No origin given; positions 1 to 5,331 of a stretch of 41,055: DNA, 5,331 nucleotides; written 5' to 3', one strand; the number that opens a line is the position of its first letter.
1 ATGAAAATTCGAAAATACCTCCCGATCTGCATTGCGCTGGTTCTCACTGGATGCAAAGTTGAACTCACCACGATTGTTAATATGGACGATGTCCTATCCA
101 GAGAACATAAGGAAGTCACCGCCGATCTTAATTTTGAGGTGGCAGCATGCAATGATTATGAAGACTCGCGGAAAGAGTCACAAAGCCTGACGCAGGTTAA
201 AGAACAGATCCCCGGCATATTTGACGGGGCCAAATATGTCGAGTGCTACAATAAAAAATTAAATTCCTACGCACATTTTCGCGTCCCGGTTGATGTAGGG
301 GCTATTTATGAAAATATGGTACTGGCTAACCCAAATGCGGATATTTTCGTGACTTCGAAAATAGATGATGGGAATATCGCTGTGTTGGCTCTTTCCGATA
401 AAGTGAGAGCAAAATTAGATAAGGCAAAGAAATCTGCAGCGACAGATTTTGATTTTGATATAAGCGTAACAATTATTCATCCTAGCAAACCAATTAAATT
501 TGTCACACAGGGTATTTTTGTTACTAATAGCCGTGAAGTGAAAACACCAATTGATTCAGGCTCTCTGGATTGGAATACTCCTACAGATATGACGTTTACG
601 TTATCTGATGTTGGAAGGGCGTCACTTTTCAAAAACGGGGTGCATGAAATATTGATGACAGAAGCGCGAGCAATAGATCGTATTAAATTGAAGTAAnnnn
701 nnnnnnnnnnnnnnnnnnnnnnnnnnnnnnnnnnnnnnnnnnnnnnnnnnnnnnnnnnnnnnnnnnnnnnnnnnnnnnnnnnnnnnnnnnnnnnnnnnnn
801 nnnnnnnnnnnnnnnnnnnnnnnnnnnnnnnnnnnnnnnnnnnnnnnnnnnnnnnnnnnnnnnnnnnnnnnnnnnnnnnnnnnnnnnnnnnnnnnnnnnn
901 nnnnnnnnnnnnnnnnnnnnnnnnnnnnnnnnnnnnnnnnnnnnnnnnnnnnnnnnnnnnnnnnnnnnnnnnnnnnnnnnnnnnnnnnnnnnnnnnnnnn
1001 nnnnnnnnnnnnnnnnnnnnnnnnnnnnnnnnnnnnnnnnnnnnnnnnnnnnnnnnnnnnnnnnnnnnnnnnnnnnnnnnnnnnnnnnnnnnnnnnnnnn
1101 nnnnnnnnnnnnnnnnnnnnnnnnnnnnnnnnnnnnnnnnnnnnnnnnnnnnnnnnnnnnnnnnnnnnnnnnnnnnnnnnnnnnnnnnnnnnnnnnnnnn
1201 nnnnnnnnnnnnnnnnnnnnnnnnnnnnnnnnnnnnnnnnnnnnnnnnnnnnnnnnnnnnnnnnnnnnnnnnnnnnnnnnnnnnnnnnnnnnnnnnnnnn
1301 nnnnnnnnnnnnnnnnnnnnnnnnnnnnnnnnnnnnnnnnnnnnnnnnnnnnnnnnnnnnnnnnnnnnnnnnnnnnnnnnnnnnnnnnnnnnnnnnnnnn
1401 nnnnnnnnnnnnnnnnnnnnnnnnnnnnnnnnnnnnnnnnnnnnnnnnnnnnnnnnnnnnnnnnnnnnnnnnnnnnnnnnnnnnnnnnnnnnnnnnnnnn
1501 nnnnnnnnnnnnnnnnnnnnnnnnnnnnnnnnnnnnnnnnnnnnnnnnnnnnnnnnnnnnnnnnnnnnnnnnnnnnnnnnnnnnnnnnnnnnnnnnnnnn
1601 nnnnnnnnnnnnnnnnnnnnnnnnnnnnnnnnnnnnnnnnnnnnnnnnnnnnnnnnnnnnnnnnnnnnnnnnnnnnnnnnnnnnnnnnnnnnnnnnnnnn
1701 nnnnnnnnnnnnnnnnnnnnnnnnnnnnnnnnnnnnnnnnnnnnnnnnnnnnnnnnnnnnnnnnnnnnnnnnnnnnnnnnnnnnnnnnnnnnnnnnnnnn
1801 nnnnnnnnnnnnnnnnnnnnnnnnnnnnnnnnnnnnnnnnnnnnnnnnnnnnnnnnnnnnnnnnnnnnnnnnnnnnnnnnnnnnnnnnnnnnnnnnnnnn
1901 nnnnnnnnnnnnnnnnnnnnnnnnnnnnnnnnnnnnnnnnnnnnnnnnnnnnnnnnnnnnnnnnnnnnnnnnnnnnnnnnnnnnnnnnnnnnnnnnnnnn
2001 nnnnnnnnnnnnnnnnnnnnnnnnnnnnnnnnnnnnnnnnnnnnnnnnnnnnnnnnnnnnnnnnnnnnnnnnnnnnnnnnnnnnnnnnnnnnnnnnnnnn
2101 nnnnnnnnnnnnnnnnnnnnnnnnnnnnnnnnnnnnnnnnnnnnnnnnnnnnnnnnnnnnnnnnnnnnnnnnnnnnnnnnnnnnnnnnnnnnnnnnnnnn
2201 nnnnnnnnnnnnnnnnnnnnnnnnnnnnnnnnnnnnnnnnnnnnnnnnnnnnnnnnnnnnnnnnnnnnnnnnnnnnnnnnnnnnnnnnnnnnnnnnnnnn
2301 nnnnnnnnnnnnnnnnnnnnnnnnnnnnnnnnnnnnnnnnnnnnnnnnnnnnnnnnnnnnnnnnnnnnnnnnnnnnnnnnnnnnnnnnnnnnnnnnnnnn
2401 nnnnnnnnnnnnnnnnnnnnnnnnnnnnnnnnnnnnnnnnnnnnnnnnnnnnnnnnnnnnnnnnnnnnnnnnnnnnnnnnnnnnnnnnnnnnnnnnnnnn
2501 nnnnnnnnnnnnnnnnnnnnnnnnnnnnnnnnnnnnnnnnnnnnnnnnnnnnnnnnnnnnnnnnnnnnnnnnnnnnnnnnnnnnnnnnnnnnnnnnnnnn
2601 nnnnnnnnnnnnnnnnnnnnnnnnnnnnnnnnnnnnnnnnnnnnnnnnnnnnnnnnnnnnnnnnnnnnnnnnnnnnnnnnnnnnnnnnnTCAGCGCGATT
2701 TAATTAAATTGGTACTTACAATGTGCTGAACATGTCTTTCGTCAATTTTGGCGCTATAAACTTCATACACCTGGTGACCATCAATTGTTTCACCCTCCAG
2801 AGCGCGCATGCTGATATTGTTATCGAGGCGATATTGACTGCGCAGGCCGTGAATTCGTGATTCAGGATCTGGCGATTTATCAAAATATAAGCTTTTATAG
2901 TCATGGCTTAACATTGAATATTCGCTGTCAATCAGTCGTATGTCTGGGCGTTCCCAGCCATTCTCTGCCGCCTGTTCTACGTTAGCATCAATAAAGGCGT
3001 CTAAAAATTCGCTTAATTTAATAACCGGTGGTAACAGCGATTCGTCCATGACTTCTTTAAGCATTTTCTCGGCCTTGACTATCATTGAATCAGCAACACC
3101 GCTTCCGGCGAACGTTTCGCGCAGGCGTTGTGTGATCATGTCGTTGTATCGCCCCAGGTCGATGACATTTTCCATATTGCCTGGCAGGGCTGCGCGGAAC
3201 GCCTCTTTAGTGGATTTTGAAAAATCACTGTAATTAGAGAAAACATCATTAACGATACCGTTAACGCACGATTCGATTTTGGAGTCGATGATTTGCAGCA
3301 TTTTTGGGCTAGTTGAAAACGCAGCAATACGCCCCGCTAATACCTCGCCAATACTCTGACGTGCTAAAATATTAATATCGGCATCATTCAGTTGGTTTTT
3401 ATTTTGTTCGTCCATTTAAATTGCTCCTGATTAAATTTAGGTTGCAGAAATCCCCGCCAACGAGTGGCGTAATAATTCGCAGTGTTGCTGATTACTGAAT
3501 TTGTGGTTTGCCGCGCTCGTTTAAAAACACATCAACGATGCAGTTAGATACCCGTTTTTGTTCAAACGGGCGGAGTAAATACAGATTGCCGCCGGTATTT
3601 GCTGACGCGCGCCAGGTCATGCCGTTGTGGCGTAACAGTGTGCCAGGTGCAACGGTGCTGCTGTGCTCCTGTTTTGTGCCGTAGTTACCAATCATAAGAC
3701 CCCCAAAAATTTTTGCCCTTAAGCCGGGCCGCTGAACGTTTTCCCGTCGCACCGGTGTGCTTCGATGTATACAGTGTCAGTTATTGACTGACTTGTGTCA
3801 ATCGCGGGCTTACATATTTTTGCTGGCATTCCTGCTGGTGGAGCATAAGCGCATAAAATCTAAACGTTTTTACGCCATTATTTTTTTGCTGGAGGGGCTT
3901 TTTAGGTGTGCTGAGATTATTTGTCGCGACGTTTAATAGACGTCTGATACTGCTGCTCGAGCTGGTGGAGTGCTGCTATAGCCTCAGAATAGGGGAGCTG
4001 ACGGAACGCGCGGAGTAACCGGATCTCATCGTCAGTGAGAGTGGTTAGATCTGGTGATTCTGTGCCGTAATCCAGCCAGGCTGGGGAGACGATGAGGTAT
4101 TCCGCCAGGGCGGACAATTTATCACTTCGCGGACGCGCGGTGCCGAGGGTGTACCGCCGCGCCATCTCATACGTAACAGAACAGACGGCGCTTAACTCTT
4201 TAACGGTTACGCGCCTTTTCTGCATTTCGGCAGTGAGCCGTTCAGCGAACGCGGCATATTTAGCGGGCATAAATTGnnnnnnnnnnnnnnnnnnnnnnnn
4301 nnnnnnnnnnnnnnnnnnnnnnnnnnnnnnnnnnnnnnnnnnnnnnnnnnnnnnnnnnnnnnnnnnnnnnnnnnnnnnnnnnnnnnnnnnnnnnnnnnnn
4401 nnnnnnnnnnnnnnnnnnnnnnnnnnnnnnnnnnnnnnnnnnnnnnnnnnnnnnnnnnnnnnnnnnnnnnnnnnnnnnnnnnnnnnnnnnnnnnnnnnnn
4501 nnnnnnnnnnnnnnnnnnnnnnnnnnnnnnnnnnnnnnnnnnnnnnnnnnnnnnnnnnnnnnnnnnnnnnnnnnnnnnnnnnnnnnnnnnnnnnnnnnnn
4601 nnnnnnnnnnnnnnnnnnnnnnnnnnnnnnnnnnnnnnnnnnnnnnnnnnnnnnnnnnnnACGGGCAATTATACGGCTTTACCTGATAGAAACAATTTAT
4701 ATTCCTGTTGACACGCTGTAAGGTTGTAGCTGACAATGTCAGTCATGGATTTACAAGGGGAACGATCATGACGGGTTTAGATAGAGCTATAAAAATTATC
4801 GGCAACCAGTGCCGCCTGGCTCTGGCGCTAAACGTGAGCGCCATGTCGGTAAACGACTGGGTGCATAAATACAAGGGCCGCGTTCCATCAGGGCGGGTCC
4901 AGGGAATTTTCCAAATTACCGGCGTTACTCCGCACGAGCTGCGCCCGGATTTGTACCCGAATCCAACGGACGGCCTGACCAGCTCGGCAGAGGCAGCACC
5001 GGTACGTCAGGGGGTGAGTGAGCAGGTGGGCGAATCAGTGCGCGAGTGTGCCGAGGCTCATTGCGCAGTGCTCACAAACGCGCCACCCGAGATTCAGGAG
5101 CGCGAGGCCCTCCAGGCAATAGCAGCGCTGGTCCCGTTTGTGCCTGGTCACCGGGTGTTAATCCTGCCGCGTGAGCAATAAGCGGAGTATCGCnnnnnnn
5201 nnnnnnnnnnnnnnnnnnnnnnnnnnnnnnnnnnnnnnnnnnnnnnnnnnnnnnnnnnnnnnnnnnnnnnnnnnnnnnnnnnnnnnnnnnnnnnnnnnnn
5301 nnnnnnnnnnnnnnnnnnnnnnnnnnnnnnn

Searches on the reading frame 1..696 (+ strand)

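Call 89: search_protein_families(library=pfam, proteins=[window:1-696:+], max_evalue=0.001)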
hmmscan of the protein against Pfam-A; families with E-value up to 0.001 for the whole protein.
window:1-696:+ (231 aa): 1 family
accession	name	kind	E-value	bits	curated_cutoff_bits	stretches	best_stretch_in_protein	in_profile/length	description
PF24199.1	DUF7424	-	1.1e-38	133.4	27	1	20-223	1-195/196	Domain of unknown function (DUF7424)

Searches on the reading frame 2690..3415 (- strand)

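Call 88: search_protein_families(library=phrogs, proteins=[window:2690-3415:-], max_evalue=0.00001)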
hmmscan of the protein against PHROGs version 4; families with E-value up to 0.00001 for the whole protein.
window:2690-3415:- (241 aa): 1 family
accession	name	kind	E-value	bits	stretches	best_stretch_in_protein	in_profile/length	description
phrog_2600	-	unknown function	4e-33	116.2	1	22-234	6-197/236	-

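Call 89: search_protein_families(library=pfam, proteins=[window:2690-3415:-], max_evalue=0.001)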
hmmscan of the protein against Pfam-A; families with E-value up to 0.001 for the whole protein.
window:2690-3415:- (241 aa): 0 families

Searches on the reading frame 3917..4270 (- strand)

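Call 89: search_protein_families(library=pfam, proteins=[window:3917-4270:-], max_evalue=0.001)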
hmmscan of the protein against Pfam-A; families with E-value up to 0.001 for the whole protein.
window:3917-4270:- (117 aa): 1 family
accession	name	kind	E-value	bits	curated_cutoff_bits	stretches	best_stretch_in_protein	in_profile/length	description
PF01381.28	HTH_3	-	2.6e-05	24.6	23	1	16-66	5-55/55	Helix-turn-helix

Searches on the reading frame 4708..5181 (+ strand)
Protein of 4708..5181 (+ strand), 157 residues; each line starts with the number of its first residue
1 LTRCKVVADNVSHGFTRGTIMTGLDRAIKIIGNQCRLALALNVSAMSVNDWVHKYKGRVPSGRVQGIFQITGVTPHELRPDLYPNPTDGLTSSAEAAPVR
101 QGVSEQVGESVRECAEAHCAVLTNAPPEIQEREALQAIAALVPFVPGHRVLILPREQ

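Call 7: search_protein_families(library=phrogs, proteins=[window:4708-5181:+], max_evalue=0.001)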
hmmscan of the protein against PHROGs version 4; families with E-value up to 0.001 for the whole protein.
window:4708-5181:+ (157 aa): 2 families
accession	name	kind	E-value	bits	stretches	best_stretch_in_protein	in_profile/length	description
phrog_35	-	transcription regulation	7.6e-17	63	1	21-113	75-162/181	transcriptional repressor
phrog_25161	-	unknown function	0.00035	21.6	1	19-90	3-75/163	-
